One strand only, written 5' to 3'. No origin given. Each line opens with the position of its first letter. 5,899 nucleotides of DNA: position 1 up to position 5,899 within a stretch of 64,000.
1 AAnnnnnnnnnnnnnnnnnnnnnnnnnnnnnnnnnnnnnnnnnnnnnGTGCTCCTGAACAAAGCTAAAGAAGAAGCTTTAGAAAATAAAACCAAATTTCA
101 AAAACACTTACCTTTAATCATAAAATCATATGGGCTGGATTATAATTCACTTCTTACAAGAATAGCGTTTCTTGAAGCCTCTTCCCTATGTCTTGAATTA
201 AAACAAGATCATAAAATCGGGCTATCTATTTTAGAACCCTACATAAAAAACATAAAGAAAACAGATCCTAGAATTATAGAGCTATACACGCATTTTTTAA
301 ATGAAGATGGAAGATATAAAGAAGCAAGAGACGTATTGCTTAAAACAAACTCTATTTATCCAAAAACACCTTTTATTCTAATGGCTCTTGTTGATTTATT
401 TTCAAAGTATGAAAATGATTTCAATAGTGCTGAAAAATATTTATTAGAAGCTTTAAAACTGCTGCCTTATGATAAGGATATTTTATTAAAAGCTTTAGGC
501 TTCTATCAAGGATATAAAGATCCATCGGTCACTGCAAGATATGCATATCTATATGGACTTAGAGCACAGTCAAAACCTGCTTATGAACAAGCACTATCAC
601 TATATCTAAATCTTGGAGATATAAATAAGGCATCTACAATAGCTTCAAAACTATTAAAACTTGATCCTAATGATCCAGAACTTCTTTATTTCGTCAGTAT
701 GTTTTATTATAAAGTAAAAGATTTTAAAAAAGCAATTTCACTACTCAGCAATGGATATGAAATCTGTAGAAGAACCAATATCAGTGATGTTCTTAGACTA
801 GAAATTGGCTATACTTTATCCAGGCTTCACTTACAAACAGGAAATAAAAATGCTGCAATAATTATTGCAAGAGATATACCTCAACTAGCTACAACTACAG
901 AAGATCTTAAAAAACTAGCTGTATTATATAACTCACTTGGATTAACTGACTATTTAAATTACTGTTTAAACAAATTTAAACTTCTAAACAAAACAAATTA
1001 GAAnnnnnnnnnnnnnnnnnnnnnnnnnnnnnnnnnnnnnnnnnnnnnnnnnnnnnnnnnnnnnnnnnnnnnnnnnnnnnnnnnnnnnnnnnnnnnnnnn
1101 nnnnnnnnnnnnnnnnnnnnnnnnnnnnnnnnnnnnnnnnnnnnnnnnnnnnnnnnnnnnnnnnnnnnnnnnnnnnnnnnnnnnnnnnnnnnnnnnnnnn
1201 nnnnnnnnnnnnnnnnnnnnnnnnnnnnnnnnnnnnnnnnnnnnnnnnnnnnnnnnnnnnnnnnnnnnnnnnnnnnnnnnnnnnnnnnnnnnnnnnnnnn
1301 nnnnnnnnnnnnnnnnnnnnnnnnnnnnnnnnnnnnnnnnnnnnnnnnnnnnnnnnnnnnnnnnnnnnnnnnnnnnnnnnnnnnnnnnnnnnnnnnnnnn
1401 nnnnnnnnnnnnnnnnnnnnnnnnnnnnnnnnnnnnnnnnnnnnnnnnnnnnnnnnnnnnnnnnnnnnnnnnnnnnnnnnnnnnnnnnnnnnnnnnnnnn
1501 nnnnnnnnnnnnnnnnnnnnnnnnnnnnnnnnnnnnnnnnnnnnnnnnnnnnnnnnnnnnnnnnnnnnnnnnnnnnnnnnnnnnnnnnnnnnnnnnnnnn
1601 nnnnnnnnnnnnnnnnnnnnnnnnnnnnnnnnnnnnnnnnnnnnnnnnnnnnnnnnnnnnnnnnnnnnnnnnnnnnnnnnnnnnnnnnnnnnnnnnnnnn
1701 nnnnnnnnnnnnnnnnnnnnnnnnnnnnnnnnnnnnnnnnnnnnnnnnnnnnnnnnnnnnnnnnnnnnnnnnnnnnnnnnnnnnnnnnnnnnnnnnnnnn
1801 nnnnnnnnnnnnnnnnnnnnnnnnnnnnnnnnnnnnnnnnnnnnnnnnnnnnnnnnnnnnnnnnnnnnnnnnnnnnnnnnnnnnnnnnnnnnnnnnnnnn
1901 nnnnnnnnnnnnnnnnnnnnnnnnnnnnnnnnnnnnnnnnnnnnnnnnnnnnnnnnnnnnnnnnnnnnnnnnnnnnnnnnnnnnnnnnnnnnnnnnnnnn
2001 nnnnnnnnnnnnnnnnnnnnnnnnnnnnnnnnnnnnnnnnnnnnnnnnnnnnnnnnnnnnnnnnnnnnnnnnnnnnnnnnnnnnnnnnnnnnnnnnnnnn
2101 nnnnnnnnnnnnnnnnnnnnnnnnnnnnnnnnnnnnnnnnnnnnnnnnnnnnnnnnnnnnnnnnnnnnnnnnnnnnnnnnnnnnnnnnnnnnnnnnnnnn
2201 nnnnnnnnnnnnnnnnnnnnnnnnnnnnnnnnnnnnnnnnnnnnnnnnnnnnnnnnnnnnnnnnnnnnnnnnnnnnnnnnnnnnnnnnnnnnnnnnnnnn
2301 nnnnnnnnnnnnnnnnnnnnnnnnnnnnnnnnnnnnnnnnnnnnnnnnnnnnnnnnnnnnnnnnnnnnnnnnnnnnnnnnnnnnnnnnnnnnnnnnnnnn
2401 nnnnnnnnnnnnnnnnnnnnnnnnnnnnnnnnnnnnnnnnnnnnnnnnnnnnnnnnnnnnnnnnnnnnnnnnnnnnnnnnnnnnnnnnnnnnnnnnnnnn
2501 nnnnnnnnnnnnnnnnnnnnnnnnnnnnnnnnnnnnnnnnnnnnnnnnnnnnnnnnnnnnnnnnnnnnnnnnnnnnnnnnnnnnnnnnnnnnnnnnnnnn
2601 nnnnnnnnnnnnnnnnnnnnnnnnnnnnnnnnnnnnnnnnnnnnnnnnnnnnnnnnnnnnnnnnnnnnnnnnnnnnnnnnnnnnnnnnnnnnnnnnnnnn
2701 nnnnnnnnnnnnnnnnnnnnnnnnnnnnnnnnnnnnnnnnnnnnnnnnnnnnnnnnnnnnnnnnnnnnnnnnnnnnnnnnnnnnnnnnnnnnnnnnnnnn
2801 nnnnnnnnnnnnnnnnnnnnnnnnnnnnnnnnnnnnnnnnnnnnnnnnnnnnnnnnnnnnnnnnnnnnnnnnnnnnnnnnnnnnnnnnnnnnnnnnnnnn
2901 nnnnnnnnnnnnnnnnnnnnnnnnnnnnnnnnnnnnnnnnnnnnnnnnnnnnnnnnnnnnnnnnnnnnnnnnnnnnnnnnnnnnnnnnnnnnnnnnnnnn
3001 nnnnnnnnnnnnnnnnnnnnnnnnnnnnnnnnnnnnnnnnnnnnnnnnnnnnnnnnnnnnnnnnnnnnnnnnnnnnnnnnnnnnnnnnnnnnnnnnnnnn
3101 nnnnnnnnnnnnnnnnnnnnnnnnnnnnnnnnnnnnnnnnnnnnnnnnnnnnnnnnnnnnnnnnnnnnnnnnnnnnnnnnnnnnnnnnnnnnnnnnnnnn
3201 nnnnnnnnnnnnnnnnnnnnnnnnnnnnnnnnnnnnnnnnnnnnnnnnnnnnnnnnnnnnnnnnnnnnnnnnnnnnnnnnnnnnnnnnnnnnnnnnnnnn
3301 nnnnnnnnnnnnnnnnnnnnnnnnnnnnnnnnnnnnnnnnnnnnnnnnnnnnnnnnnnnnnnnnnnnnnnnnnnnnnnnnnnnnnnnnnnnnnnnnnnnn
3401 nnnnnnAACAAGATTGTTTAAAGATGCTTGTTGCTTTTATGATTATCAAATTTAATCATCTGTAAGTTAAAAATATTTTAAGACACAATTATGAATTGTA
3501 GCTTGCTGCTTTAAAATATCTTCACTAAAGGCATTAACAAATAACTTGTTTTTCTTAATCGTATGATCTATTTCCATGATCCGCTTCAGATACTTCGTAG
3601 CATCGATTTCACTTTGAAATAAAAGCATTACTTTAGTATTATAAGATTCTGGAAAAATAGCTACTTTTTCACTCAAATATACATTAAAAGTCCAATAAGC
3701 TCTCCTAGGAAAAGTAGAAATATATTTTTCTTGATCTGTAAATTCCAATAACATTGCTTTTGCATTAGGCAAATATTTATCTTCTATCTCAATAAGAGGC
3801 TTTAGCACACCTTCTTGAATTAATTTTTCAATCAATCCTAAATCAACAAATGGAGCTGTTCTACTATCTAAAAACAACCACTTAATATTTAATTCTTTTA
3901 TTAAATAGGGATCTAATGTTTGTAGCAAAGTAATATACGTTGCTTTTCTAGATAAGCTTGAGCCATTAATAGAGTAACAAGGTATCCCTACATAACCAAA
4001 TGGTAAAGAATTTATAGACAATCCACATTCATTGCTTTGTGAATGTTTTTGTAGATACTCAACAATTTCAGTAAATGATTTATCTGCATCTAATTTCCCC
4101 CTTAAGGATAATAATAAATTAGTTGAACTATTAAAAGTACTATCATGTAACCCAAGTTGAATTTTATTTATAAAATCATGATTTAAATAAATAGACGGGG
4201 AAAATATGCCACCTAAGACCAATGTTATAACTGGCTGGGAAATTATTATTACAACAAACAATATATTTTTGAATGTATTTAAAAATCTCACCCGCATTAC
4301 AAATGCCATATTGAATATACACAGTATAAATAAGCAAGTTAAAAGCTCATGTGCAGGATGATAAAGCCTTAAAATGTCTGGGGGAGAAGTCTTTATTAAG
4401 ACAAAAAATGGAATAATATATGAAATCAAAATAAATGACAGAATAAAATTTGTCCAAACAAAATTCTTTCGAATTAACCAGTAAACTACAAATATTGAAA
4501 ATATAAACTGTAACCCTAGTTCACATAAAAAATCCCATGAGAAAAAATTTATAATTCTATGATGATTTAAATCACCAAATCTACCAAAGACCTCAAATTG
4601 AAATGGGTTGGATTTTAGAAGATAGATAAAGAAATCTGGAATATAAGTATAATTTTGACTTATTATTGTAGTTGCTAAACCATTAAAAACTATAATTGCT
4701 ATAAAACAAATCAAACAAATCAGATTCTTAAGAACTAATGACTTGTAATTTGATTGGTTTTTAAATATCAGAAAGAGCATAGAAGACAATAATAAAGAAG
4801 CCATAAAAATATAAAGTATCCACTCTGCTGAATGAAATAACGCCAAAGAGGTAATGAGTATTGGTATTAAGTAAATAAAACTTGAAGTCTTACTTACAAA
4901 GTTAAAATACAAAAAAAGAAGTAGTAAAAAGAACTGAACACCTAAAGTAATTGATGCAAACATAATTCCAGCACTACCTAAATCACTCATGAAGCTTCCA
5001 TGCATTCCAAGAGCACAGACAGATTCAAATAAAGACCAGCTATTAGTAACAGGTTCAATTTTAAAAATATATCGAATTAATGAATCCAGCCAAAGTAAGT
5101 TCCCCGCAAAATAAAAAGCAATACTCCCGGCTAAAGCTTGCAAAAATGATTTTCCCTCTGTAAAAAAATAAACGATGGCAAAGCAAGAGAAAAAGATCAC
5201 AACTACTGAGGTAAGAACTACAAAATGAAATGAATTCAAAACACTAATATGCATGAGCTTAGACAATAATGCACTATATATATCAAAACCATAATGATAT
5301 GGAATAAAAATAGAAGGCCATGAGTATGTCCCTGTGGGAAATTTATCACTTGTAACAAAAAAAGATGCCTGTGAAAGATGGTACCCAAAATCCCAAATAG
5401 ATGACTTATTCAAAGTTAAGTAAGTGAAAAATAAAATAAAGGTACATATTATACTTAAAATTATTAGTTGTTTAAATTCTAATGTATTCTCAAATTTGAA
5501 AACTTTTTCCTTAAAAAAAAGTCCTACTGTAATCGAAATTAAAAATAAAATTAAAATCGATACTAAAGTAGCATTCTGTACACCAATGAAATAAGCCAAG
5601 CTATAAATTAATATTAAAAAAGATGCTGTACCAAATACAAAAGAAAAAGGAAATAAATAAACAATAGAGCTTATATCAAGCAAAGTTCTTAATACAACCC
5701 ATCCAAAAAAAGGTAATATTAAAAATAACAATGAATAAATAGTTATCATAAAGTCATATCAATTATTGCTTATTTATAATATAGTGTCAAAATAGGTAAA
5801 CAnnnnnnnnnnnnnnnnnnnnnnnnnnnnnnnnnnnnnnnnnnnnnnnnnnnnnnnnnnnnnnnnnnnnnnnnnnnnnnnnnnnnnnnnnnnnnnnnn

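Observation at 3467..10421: Three paralogous 760–772-aa polytopic membrane proteins of an unplaced family with a conserved C-terminal soluble domain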

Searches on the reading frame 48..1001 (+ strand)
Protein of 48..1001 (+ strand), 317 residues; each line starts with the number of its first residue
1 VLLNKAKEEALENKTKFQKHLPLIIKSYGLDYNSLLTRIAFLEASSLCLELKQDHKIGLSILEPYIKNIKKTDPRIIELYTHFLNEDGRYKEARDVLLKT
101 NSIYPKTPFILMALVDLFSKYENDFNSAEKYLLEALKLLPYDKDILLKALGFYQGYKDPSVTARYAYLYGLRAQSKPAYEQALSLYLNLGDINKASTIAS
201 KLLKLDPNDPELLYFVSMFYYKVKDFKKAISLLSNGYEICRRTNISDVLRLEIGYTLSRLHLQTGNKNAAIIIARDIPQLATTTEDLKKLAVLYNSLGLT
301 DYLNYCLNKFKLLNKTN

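Call 4: search_protein_families(library=pfam, proteins=[window:48-1001:+], max_evalue=0.1)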
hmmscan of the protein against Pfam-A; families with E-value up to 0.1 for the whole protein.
window:48-1001:+ (317 aa): 15 families
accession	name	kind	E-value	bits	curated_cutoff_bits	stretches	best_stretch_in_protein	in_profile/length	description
PF13428.12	TPR_14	-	8.1e-15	54.3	23.5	2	178-214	3-39/44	Tetratricopeptide repeat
PF14559.12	TPR_19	-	2.1e-10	41.2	25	2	190-234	5-49/68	Tetratricopeptide repeat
PF13181.12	TPR_8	-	3.3e-09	36.6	25.7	1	178-209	3-34/34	Tetratricopeptide repeat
PF07719.23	TPR_2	-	4.2e-09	36.3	27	0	185-209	10-34/34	Tetratricopeptide repeat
PF13424.12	TPR_12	-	8.5e-08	32.7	30.1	1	214-274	7-68/77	Tetratricopeptide repeat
PF12895.13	ANAPC3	-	5.5e-07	30.2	27.2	1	190-235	3-48/82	Anaphase-promoting complex, cyclosome, subunit 3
PF23914.1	TPR_CcmH_CycH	-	0.0011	19.3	42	1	176-232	87-143/158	Cytochrome c-type biogenesis protein H TPR domain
PF25062.1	ARM_TT21_N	-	0.0022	18.2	40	0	186-235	4-52/222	Tetratricopeptide repeat protein 21 N-terminal ARM repeat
PF13432.12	TPR_16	-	0.0053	17.6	32.7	0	185-233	6-54/65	Tetratricopeptide repeat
PF10345.15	Cohesin_load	-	0.006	15.5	25.8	1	221-279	70-127/585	Cohesin loading factor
PF18097.6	Vta1_C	-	0.0063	16.5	26.3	0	124-139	22-37/38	Vta1 C-terminal domain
PF13174.12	TPR_6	-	0.0069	17.4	26.3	0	179-208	4-32/33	Tetratricopeptide repeat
PF24762.1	TPR_IF140-IFT172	-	0.016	14.3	26.8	0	179-238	309-366/486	IF140/IFT172 TPR domain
PF13371.12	TPR_9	-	0.026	15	35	1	185-234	4-53/73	Tetratricopeptide repeat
PF00515.34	TPR_1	-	0.046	14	27.8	0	185-209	10-34/34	Tetratricopeptide repeat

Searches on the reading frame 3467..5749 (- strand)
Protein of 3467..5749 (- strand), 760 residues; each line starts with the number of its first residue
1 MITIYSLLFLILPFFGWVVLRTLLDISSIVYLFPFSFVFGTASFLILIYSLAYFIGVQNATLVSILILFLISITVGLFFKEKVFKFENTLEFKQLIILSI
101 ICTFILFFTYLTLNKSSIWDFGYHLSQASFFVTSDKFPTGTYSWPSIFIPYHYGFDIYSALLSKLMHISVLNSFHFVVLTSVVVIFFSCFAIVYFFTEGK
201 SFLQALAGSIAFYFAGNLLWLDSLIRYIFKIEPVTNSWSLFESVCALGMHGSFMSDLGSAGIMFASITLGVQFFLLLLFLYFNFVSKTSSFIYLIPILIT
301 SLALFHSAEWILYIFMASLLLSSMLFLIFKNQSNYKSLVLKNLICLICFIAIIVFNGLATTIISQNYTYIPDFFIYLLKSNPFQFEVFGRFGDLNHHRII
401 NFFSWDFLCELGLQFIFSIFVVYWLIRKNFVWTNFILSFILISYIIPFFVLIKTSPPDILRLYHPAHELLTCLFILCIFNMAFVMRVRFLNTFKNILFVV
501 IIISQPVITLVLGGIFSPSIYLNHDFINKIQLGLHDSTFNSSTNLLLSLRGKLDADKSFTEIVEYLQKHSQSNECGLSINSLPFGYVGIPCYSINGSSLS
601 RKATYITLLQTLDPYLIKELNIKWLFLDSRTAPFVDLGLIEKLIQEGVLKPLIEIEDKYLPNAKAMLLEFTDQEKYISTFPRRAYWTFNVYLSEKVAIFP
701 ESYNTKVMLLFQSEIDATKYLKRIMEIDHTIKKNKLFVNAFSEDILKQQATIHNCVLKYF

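Call 4: search_protein_families(library=pfam, proteins=[window:3467-5749:-], max_evalue=0.1)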
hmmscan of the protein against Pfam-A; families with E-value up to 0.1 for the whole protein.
window:3467-5749:- (760 aa): 0 families

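Call 13: search_protein_families(library=ncbifam, proteins=[window:3467-5749:-], max_evalue=0.1)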
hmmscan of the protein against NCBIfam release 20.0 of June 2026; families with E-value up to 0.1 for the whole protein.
window:3467-5749:- (760 aa): 0 families
